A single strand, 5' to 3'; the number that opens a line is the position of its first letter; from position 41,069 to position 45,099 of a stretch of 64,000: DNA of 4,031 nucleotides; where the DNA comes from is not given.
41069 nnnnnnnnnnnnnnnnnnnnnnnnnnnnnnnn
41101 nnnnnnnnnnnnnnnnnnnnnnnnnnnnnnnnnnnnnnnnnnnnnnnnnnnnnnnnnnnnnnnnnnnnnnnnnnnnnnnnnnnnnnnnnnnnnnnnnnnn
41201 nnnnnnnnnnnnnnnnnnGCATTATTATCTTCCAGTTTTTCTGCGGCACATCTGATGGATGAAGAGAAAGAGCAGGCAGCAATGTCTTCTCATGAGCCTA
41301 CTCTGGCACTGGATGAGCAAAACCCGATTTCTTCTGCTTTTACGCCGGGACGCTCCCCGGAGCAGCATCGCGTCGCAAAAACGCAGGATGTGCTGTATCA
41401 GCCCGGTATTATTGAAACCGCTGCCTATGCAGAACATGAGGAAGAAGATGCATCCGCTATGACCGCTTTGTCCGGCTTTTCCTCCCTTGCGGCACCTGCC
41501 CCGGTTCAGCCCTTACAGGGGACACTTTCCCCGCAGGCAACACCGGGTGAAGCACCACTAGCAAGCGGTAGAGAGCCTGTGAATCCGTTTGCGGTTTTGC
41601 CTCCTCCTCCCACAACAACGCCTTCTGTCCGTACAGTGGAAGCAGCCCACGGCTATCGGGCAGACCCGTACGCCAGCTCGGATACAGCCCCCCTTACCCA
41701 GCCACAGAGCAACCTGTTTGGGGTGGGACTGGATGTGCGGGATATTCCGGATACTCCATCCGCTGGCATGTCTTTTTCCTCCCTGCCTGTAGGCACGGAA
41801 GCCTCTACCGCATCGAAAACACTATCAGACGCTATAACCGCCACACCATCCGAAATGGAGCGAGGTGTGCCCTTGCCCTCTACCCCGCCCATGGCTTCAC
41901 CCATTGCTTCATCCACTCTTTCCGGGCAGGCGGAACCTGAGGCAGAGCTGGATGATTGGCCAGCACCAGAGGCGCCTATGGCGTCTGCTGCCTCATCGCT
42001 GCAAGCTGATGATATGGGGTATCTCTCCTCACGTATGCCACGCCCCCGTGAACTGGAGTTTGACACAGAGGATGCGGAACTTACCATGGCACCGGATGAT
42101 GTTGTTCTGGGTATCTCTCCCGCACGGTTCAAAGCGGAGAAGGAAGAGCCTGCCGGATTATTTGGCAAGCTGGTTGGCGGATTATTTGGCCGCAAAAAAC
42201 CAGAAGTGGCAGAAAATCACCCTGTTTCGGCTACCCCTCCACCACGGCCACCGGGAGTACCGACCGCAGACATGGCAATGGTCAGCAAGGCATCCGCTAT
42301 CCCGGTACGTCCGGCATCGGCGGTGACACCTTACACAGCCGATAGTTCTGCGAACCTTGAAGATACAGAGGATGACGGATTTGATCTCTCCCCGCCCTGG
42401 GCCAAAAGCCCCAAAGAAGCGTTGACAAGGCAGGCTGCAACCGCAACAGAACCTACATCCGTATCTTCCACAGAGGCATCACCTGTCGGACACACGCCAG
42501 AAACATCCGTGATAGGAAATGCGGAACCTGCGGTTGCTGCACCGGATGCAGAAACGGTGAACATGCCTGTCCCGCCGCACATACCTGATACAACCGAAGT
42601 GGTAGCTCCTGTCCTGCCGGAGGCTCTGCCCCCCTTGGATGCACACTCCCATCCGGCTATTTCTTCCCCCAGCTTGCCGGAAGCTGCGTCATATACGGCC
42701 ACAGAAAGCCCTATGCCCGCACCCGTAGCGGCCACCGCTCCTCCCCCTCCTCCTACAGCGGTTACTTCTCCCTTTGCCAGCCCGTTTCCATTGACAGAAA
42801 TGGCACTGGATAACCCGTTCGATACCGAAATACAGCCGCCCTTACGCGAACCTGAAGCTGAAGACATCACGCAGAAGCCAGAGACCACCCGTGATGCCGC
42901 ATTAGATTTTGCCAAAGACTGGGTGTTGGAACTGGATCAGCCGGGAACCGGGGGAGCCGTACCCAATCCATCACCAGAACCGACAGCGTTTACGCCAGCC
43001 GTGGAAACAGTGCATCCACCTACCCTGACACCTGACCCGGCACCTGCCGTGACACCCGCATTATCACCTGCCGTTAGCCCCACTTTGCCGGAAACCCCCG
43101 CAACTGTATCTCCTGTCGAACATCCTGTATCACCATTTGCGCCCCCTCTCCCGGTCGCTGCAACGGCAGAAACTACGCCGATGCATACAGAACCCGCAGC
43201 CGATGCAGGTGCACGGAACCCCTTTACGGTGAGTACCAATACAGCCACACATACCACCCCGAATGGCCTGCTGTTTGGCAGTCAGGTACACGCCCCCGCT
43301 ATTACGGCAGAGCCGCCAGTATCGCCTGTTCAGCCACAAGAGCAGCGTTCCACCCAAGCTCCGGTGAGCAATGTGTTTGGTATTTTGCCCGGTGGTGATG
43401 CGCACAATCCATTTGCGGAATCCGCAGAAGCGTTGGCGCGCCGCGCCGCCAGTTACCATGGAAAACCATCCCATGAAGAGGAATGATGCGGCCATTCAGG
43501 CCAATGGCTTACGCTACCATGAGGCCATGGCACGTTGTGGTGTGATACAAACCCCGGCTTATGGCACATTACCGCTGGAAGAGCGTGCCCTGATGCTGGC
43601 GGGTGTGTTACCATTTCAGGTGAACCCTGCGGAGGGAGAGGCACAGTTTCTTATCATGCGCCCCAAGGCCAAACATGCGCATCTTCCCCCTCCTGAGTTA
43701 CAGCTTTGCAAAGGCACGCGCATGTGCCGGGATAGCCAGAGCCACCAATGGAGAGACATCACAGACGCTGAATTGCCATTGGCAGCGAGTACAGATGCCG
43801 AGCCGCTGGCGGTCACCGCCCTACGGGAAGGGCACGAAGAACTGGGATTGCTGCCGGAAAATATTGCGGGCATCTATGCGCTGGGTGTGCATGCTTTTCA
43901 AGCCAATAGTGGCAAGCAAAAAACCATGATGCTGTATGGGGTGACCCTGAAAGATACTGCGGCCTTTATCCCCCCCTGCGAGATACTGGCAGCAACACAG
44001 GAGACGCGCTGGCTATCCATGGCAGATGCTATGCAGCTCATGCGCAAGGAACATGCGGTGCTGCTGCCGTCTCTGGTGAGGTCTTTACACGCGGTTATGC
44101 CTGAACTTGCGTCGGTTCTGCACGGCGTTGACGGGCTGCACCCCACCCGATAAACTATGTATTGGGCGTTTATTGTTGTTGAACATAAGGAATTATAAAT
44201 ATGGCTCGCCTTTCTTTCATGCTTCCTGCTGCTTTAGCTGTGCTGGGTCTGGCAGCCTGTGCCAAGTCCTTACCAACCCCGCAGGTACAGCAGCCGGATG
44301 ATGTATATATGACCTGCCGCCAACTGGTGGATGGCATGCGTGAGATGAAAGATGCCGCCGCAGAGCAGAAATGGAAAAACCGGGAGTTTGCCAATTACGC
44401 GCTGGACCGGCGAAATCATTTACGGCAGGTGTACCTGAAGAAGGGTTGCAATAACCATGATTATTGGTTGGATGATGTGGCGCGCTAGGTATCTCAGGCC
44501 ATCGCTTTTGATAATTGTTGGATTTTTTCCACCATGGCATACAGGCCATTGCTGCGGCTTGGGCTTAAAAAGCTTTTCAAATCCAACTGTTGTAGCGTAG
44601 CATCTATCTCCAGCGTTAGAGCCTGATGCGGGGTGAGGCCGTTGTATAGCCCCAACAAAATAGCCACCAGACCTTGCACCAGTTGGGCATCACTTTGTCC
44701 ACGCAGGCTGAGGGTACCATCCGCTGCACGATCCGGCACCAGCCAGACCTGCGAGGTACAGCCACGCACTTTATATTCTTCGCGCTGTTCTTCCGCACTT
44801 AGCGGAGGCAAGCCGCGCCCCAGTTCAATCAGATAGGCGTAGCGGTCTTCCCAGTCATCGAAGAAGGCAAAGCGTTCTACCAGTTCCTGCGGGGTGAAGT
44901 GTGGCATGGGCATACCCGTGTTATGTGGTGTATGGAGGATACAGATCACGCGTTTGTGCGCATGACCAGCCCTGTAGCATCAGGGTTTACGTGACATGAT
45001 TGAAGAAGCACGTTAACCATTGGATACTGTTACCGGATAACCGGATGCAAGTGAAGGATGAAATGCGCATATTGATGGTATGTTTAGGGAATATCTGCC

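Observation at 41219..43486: PleD carries a roughly 755-aa disordered C-terminal extension with recurring NPF and hydrophobic-FG motifs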

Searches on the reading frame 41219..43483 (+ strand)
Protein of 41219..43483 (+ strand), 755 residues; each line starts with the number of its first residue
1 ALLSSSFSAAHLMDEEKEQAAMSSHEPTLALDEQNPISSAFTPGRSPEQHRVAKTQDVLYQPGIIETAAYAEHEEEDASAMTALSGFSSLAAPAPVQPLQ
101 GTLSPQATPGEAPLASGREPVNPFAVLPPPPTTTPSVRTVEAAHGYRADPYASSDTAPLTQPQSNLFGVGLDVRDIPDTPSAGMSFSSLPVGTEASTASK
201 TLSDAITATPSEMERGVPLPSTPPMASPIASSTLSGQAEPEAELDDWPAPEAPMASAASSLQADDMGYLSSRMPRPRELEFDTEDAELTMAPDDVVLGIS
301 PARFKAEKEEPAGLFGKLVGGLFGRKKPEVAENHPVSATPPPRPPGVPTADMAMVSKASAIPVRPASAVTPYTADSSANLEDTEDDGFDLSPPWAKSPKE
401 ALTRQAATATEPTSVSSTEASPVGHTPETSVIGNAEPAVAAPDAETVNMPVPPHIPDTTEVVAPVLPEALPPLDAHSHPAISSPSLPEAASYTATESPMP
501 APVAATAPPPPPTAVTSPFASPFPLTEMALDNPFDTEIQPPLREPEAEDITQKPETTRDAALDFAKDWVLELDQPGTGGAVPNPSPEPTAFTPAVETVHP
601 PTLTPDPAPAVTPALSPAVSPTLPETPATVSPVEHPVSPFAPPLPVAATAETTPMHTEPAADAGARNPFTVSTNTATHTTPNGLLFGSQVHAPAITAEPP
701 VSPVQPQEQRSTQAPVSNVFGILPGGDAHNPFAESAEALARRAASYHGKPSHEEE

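Call 4: search_protein_families(library=pfam, proteins=[window:41219-43483:+], max_evalue=0.1)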
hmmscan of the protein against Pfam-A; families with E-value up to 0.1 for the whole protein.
window:41219-43483:+ (755 aa): 0 families

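Call 5: find_homologous_proteins(query=window:41219-43483:+, max_evalue=0.001)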
Query window:41219-43483:+ (755 aa): 1 proteins with E <= 0.001 among 8000 candidates.
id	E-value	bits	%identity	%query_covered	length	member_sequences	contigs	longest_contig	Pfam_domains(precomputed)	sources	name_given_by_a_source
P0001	0.0e+0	1587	100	100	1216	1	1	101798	PF00990.27,PF00072.31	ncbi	-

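Call 6: find_encoding_contigs(protein=P0001, flank=3000, max_places=3)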
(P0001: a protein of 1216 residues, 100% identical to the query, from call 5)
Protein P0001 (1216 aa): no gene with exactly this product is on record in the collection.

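Call 7: list_cluster_members(proteins=[P0001])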
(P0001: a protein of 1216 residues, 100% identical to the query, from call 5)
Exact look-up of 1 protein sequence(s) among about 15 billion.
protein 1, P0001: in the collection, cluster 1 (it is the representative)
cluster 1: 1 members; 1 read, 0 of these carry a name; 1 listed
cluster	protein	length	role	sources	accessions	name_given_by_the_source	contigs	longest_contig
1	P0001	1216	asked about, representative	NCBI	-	-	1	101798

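Call 20: search_protein_representatives(protein=window:41219-43483:+)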
Query: 755 residues. Proteins with E-value up to 0.001 (for the whole library): 0; up to 1e-10: 0; up to 1e-30: 0. The best 0 are listed.

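Call 26: find_related_loci(query=window:41219-43483:+, collection=metagenome_contigs, flank=5000)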
Query window:41219-43483:+ (755 aa) in metagenome_contigs; peptide patterns used: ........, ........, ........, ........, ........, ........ (x = any residue, [..] = any of these).
244 stretches matched a pattern, but none encodes a relative of the query by tblastn (E <= 1e-3).

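Call 39: predict_structure(protein=window:41219-43483:+)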
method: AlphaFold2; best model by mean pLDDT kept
length: 755 residues; sequences in the alignment: 1
mean_pLDDT: 36.2   pTM: 0.18
mean pLDDT of the five models: 36.2, 35.0, 32.6, 30.1, 28.0
residues with pLDDT >= 90: 0; 70-90: 0; 50-70: 24; < 50: 731
segments of 3 or more residues with pLDDT < 50: 1-97, 99-104, 106-247, 249-291, 293-313, 318-321, 323-334, 336-392, 394-421, 423-501, 503-532, 534-599, 601-623, 625-735, 746-755
pLDDT, mean of each block of 10 residues (from residue 1): 32 34 35 36 36 33 33 30 34 38 37 34 41 32 35 33 36 38 33 33 35 37 36 37 41 35 37 35 37 36 34 47 42 36 36 31 35 35 39 38 34 40 41 34 35 39 35 36 33 36 37 35 34 36 36 35 39 37 40 38 36 35 39 37 34 33 34 29 36 33 37 37 37 49 47 38
secondary structure, 60 per line:
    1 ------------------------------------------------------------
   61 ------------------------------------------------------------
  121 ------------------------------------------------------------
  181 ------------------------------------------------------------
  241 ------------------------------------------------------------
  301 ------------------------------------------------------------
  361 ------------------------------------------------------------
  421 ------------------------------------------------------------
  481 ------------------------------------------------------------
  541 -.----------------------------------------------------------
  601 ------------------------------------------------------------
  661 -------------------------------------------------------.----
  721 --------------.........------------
elements in order (helices of 4 or more, strands of 3 or more residues): H735-743

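Call 52: search_solved_structures(query=window:41219-43483:+, max_evalue=1)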
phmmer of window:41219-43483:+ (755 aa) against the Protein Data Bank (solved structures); distinct sequences matched with E-value up to 1: 0.

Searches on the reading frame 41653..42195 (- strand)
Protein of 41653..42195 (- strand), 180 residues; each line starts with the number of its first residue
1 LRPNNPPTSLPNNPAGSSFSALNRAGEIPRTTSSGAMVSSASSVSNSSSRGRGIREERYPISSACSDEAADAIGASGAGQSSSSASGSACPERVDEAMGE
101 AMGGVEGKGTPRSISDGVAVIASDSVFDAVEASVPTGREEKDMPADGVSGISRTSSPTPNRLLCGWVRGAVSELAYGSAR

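Call 63: search_protein_families(library=pfam, proteins=[window:41653-42195:-], max_evalue=0.01)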
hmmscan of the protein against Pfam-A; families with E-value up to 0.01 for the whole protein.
window:41653-42195:- (180 aa): 0 families

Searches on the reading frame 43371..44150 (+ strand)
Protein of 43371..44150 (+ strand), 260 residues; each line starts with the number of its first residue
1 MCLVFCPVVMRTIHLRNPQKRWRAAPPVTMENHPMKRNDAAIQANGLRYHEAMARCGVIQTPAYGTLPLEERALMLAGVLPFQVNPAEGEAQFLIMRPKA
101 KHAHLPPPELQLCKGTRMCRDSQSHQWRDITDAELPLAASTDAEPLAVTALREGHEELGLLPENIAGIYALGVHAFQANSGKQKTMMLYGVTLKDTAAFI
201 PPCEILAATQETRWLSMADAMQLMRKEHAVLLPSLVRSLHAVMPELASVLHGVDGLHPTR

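Call 4: search_protein_families(library=pfam, proteins=[window:43371-44150:+], max_evalue=0.1)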
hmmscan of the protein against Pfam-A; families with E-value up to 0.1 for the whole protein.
window:43371-44150:+ (260 aa): 1 family
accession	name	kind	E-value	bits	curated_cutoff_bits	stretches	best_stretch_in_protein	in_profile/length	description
PF00293.34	NUDIX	-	0.00023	21.6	21.1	1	143-233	41-132/134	NUDIX domain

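Call 48: search_protein_families(library=ncbifam, proteins=[window:43458-44150:+], max_evalue=1e-10)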
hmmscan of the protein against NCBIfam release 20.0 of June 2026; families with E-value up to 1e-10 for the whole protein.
window:43458-44150:+ (231 aa): 0 families

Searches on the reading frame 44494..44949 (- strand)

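Call 18: search_protein_families(library=ncbifam, proteins=[window:44494-44949:-], max_evalue=0.00001)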
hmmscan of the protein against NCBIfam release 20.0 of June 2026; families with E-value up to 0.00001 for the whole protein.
window:44494-44949:- (151 aa): 3 families
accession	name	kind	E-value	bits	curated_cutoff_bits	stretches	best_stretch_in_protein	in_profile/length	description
NF006792.0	PRK09296.1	equivalog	1.3e-35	122.2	160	1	21-149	8-136/138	cysteine desulfuration protein SufE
TIGR03391.1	FeS_syn_CsdE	equivalog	8.8e-31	106.8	136.4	1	17-145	9-137/139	cysteine desulfurase sulfur acceptor subunit CsdE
NF011594.0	PRK15019.1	equivalog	1.8e-21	77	252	1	7-147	3-144/147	cysteine desulfurase sulfur acceptor subunit CsdE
